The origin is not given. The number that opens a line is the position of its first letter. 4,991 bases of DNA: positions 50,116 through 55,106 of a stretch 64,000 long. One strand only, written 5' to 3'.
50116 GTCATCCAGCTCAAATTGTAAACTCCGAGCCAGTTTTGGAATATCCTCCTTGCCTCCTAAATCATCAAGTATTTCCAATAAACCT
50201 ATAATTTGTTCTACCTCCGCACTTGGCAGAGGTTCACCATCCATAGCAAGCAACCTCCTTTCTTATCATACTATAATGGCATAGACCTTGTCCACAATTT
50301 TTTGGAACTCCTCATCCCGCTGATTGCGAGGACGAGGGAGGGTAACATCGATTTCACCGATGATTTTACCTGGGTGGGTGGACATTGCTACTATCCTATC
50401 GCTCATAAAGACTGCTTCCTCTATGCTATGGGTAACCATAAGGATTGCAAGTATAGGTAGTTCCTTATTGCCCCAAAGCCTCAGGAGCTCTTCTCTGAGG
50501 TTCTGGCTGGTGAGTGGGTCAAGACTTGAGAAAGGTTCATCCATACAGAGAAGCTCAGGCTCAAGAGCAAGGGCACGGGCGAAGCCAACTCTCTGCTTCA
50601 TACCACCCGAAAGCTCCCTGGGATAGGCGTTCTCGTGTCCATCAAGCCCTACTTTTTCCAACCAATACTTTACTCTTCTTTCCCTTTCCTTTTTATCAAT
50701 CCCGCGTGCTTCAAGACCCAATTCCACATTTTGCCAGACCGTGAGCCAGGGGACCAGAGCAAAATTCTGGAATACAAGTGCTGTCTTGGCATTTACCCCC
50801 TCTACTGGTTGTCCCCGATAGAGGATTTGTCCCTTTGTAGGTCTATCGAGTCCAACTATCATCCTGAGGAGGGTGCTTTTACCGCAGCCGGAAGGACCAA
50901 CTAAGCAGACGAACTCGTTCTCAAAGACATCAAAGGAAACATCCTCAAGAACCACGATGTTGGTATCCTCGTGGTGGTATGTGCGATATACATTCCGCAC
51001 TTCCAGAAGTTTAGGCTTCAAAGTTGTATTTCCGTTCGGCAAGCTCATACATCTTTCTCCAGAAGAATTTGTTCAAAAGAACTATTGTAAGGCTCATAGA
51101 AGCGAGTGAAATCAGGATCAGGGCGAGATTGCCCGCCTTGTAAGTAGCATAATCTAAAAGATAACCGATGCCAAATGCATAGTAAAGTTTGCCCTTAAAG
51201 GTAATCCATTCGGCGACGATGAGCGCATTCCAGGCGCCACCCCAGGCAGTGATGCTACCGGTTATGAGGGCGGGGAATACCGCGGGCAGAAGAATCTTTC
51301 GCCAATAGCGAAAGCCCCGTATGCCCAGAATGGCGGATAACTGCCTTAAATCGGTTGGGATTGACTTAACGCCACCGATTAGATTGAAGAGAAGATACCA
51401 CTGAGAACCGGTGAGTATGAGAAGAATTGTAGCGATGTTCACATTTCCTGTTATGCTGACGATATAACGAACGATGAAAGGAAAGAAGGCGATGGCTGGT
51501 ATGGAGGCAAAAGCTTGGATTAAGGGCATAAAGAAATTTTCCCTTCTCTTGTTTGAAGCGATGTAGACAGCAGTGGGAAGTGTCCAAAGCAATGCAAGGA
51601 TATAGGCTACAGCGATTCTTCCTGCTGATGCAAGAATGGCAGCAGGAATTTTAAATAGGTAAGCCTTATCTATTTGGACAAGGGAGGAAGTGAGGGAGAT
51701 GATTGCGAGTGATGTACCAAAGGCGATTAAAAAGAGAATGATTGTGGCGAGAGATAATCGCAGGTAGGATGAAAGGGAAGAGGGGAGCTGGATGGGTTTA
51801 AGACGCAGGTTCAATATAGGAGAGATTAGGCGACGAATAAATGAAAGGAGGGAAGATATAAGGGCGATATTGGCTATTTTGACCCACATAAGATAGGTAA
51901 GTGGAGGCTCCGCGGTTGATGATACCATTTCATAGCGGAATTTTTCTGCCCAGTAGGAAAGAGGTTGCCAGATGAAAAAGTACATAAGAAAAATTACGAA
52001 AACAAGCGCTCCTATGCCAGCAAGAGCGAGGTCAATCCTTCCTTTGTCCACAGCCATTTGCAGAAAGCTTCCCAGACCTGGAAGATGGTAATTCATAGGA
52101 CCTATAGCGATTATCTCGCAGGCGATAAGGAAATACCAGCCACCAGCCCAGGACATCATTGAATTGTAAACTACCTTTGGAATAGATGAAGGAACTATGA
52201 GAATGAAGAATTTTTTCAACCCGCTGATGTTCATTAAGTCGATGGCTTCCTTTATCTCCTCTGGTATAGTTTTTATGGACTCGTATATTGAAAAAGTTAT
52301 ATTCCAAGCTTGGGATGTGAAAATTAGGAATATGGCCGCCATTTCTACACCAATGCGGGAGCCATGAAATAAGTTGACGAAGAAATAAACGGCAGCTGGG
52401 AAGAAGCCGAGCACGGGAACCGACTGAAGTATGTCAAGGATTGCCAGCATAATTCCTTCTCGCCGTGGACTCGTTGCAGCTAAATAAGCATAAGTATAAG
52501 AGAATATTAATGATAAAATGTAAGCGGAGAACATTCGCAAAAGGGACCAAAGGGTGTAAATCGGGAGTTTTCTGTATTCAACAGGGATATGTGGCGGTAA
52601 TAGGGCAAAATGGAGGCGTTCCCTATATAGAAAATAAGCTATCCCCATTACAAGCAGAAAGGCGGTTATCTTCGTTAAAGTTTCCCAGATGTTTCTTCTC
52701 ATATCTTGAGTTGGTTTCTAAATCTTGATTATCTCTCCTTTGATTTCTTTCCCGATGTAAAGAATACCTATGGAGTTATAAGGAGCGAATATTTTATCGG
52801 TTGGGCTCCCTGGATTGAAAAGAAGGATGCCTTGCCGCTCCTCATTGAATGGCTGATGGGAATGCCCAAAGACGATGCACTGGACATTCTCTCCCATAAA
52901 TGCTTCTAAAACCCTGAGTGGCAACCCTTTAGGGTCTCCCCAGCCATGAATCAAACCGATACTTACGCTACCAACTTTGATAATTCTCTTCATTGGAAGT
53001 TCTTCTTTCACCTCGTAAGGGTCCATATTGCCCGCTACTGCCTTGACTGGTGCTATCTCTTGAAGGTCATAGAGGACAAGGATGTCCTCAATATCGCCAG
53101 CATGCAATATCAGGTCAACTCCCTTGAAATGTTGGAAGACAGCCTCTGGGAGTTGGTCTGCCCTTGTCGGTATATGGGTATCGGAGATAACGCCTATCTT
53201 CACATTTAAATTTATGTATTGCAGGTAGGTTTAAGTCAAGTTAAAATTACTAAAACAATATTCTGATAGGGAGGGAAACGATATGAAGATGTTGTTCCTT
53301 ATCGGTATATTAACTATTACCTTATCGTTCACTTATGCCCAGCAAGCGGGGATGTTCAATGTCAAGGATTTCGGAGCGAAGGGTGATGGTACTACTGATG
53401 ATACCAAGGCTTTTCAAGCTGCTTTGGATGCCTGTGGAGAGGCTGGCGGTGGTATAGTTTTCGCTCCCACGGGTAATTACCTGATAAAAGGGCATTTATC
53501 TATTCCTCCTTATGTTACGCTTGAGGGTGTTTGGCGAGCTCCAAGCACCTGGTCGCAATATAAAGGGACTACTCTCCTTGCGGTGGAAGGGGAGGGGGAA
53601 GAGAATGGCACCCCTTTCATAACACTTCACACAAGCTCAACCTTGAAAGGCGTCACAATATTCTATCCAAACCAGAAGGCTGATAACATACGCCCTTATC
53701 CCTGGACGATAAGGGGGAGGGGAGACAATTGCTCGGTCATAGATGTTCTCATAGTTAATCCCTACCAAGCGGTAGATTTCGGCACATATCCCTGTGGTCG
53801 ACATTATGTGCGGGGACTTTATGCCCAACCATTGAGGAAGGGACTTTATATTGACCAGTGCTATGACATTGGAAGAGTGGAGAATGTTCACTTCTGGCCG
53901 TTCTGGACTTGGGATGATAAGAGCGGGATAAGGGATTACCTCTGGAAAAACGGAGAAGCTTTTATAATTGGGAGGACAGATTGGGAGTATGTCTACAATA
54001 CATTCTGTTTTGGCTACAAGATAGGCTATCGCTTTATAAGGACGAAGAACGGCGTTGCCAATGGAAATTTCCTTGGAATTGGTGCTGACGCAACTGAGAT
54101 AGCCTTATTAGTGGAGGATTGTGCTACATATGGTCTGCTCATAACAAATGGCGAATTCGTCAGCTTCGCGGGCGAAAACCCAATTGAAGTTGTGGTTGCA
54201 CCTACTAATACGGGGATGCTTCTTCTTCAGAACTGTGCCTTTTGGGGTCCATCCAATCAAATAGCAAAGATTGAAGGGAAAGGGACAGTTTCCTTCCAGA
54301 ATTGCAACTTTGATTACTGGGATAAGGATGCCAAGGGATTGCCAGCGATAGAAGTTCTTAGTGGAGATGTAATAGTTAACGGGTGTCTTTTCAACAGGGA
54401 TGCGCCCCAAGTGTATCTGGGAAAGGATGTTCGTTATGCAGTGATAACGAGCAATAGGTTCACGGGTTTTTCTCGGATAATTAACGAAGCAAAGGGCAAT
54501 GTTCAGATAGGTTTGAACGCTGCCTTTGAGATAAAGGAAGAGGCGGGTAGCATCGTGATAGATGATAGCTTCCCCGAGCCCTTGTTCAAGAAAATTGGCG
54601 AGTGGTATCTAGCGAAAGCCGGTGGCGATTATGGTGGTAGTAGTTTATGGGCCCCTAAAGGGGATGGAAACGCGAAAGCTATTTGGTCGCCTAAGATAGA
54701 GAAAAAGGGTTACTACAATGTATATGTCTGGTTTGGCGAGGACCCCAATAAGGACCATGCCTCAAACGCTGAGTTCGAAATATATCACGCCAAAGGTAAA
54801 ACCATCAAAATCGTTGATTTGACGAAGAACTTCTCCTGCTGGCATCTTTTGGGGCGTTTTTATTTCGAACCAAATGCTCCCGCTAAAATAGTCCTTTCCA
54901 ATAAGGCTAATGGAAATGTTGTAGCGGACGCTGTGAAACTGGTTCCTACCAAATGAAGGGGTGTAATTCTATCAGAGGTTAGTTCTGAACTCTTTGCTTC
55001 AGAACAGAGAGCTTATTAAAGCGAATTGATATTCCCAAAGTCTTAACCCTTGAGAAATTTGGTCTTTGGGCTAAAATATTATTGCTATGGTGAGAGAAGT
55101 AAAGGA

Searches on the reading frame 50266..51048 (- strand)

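Call 35: search_protein_families(library=pfam, proteins=[window:50266-51048:-], max_evalue=0.0001)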
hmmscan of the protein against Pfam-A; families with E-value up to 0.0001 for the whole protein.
window:50266-51048:- (260 aa): 2 families
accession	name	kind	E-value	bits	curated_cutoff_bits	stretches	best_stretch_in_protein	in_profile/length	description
PF00005.33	ABC_tran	-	9.5e-35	120.6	25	1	34-173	1-136/137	ABC transporter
PF13304.12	AAA_21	-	8e-11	43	27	1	140-210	232-301/304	AAA domain, putative AbiEii toxin, Type IV TA system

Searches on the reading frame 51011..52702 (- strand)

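Call 35: search_protein_families(library=pfam, proteins=[window:51011-52702:-], max_evalue=0.0001)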
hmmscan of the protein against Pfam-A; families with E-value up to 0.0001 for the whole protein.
window:51011-52702:- (563 aa): 1 family
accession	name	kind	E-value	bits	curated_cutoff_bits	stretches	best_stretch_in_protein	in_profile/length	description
PF00528.27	BPD_transp_1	-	1.8e-26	93.4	26.4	2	376-543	3-174/184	Binding-protein-dependent transport system inner membrane component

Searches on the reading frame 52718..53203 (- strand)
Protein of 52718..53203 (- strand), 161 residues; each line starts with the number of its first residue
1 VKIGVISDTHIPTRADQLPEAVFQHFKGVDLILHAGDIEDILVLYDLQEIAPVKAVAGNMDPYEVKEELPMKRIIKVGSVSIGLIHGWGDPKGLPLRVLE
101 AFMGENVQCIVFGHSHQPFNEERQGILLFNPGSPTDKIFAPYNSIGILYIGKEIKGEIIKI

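Call 36: search_protein_families(library=pfam, proteins=[window:52718-53203:-], max_evalue=0.0001)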
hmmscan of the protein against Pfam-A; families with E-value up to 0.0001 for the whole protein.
window:52718-53203:- (161 aa): 2 families
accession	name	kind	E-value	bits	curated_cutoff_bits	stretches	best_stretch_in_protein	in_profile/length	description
PF12850.12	Metallophos_2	-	2.8e-35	122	27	1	1-150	1-151/154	Calcineurin-like phosphoesterase superfamily domain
PF00149.33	Metallophos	-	2.7e-08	34.9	21.5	1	1-64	1-74/191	Calcineurin-like phosphoesterase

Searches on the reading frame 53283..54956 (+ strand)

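Call 36: search_protein_families(library=pfam, proteins=[window:53283-54956:+], max_evalue=0.0001)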
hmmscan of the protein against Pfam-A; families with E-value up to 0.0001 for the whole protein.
window:53283-54956:+ (557 aa): 2 families
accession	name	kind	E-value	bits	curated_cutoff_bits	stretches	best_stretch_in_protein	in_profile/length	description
PF25275.1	Golvesin_C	-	4.2e-28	98.5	31.6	1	434-554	10-131/132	Golvesin C-terminal domain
PF12708.12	Pect-lyase_RHGA_epim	-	1.6e-16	61.2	27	1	25-91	2-69/213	Rhamnogalacturonase A/epimerase, pectate lyase-like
